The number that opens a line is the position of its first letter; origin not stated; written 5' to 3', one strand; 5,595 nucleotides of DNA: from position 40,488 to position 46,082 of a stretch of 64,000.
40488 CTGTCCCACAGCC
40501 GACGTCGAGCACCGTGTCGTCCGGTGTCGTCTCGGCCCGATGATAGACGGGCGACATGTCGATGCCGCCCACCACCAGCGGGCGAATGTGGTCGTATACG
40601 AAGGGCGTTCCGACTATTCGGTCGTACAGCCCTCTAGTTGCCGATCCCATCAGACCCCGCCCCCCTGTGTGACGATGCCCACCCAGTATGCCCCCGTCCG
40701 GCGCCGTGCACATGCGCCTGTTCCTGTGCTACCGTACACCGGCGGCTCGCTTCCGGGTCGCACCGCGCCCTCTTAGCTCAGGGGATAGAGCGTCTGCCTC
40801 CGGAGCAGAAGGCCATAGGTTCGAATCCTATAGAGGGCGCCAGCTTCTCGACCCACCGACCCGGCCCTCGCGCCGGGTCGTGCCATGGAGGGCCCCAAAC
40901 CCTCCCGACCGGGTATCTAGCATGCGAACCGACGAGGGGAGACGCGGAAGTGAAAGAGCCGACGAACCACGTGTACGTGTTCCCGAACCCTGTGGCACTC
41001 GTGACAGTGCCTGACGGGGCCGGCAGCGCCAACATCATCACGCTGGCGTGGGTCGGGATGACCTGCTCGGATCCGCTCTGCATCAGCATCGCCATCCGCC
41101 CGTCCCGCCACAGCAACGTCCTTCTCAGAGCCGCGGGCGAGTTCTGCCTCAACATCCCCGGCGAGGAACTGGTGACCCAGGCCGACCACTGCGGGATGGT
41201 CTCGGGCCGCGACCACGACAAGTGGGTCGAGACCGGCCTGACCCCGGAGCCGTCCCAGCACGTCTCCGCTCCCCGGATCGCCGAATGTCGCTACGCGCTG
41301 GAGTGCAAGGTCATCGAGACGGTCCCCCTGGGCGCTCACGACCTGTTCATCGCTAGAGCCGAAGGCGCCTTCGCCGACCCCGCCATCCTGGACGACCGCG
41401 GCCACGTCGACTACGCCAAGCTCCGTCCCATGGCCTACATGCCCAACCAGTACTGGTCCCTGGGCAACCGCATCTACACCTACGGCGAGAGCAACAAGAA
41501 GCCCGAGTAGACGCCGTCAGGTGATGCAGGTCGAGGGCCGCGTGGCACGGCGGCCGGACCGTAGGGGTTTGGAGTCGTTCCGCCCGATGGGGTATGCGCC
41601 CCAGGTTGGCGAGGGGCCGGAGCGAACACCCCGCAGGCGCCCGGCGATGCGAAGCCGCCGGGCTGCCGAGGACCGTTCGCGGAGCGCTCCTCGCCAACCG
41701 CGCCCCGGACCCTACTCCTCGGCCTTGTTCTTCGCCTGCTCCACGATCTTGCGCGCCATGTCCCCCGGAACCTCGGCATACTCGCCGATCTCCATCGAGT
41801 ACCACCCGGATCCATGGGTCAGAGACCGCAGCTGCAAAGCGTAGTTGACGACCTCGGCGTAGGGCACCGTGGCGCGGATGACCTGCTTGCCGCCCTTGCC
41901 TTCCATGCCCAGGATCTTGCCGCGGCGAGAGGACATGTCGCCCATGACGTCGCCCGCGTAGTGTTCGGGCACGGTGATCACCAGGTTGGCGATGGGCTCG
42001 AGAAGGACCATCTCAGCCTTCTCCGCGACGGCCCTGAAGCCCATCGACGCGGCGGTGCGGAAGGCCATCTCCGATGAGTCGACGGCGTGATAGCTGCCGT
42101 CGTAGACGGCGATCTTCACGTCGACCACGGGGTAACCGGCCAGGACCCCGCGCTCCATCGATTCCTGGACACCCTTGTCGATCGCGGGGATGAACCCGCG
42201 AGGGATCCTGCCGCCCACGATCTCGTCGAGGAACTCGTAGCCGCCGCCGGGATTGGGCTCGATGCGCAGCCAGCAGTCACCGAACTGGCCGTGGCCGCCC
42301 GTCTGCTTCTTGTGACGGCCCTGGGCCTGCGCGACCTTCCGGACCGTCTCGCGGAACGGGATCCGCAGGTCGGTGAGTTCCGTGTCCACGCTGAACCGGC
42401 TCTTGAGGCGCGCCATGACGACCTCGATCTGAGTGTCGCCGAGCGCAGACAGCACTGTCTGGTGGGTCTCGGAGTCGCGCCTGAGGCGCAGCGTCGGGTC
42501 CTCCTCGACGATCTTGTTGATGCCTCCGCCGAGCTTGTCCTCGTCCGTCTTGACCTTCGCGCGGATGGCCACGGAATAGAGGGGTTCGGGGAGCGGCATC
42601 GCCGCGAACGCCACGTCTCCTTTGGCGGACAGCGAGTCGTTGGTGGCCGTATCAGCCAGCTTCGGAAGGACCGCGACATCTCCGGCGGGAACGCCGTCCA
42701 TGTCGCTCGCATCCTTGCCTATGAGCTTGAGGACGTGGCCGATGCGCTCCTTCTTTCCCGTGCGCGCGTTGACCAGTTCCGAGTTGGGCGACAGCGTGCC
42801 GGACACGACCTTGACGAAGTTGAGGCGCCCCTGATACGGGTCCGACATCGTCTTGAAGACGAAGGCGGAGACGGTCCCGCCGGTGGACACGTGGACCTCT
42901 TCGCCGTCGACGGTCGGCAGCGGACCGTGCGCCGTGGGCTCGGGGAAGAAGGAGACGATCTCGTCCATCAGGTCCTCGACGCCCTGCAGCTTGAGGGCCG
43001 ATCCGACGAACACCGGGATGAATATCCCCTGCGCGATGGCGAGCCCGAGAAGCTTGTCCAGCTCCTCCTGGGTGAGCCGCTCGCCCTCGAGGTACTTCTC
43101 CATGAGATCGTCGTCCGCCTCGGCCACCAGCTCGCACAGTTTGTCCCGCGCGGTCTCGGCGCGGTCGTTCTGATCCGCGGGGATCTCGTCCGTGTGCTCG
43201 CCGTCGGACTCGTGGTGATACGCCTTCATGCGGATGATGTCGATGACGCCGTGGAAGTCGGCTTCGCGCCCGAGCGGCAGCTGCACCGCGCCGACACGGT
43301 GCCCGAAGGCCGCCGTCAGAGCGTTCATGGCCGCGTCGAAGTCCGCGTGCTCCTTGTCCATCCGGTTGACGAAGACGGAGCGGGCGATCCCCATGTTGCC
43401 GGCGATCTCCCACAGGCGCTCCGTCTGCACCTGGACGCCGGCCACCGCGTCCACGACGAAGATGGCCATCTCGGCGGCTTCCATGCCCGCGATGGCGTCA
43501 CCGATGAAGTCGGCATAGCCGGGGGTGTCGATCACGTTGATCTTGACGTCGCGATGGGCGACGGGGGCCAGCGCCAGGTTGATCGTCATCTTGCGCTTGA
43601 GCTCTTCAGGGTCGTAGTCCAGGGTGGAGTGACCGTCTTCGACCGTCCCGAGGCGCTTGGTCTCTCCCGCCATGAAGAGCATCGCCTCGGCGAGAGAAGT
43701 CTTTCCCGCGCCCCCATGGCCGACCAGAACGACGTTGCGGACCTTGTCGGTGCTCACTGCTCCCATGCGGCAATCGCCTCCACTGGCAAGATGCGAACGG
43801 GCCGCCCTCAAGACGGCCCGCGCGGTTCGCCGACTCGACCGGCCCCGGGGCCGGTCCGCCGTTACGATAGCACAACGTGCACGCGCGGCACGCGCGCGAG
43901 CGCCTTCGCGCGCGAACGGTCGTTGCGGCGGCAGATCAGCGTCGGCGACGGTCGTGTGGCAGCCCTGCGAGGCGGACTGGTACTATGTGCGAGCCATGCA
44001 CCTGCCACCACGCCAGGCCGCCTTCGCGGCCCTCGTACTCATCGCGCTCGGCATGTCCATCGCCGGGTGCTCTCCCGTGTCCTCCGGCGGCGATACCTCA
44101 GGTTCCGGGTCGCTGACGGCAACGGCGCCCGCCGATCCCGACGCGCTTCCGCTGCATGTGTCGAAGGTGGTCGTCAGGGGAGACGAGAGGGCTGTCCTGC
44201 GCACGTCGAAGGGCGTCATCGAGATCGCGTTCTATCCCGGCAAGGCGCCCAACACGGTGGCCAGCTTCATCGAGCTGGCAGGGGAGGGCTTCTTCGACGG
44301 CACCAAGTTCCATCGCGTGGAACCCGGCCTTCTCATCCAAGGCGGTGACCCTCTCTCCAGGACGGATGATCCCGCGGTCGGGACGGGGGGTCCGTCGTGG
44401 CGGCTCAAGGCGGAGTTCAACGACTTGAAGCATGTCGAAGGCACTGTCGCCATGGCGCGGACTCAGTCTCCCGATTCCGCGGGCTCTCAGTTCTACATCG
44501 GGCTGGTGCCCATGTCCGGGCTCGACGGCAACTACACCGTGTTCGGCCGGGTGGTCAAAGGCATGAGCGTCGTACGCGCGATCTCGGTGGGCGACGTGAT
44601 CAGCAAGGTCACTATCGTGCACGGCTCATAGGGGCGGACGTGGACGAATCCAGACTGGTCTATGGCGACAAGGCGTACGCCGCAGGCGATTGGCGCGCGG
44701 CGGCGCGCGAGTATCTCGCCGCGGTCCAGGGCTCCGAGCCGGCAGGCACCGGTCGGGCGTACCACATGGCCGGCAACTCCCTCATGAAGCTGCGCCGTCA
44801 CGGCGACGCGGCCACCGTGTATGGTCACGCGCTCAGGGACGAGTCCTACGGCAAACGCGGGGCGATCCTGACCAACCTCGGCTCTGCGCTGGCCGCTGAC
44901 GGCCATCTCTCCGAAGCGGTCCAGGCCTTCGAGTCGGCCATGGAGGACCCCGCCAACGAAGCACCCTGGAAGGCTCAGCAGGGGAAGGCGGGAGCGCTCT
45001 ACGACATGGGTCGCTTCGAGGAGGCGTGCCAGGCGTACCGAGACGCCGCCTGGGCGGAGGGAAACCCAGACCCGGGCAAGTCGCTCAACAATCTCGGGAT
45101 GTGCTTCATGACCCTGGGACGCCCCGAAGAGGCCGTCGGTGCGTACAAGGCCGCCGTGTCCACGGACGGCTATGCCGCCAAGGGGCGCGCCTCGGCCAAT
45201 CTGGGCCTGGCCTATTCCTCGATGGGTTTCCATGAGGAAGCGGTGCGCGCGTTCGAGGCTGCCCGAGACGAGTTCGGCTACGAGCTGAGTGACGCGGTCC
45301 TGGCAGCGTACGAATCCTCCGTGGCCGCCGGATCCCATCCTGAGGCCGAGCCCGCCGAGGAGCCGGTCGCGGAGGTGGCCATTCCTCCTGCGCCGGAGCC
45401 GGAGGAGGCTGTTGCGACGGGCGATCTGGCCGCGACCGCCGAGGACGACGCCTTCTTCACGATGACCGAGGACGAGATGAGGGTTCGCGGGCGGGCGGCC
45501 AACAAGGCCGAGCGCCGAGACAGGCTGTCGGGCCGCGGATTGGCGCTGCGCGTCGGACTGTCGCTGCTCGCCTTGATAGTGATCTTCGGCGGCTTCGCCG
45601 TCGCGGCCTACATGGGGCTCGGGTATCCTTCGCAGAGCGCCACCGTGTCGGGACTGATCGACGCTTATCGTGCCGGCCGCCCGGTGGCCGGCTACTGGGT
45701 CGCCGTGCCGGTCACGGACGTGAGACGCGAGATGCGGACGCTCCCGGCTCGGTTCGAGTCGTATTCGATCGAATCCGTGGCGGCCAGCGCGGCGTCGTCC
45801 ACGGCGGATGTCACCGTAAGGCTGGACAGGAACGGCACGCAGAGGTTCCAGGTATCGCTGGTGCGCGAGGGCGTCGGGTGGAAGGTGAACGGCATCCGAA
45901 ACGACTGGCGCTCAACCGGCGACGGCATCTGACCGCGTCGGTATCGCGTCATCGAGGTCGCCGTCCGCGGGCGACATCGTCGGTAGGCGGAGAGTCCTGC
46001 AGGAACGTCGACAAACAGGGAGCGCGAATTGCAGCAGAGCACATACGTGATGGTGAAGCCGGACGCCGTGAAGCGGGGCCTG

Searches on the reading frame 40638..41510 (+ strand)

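Call 41: search_protein_families(library=pfam, proteins=[window:40638-41510:+], max_evalue=0.00001)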
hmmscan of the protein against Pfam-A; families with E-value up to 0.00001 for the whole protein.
window:40638-41510:+ (290 aa): 1 family
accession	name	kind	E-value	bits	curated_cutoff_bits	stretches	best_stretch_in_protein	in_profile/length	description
PF01613.24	Flavin_Reduct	-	1.5e-31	110.1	27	1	115-272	4-149/153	Flavin reductase like domain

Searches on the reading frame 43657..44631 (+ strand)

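Call 42: search_protein_families(library=pfam, proteins=[window:43657-44631:+], max_evalue=0.00001)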
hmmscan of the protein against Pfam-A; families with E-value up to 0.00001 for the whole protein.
window:43657-44631:+ (324 aa): 1 family
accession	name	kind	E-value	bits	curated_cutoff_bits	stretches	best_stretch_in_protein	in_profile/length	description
PF00160.26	Pro_isomerase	-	2.7e-40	138.7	21.7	1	181-316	4-144/159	Cyclophilin type peptidyl-prolyl cis-trans isomerase/CLD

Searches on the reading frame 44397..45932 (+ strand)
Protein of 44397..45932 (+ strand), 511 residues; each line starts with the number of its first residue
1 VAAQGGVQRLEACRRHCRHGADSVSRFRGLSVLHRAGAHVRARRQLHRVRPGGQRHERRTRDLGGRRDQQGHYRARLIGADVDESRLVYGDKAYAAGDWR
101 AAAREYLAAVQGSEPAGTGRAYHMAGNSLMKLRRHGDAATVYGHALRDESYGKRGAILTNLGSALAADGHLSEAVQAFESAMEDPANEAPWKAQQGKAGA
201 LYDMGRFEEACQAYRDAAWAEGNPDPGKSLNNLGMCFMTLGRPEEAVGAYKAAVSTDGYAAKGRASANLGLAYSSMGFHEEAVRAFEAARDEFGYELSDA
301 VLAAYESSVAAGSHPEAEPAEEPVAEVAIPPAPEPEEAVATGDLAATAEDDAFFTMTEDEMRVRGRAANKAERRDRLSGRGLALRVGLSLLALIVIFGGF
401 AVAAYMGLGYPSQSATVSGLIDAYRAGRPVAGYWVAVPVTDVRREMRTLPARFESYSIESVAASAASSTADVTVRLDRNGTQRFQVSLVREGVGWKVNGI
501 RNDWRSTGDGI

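Call 42: search_protein_families(library=pfam, proteins=[window:44397-45932:+], max_evalue=0.00001)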
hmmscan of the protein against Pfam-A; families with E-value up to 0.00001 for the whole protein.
window:44397-45932:+ (511 aa): 8 families
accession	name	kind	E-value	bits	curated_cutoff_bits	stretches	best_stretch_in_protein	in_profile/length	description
PF07719.23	TPR_2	-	1.1e-16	60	27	0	229-255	3-29/34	Tetratricopeptide repeat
PF13432.12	TPR_16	-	5e-16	59.2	32.7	1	200-258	6-62/65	Tetratricopeptide repeat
PF00515.34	TPR_1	-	2.1e-14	53.1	27.8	0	228-255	2-29/34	Tetratricopeptide repeat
PF13181.12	TPR_8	-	2.5e-14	52.6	25.7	0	228-256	2-30/34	Tetratricopeptide repeat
PF13374.12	TPR_10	-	4e-11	43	27.5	0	157-183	4-30/42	Tetratricopeptide repeat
PF13176.12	TPR_7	-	1.3e-10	40.9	27.9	0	229-254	1-28/36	Tetratricopeptide repeat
PF13424.12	TPR_12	-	2.1e-10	41.1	30.1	0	229-290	5-72/77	Tetratricopeptide repeat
PF13428.12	TPR_14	-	1e-07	32.3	23.5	0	158-193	4-40/44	Tetratricopeptide repeat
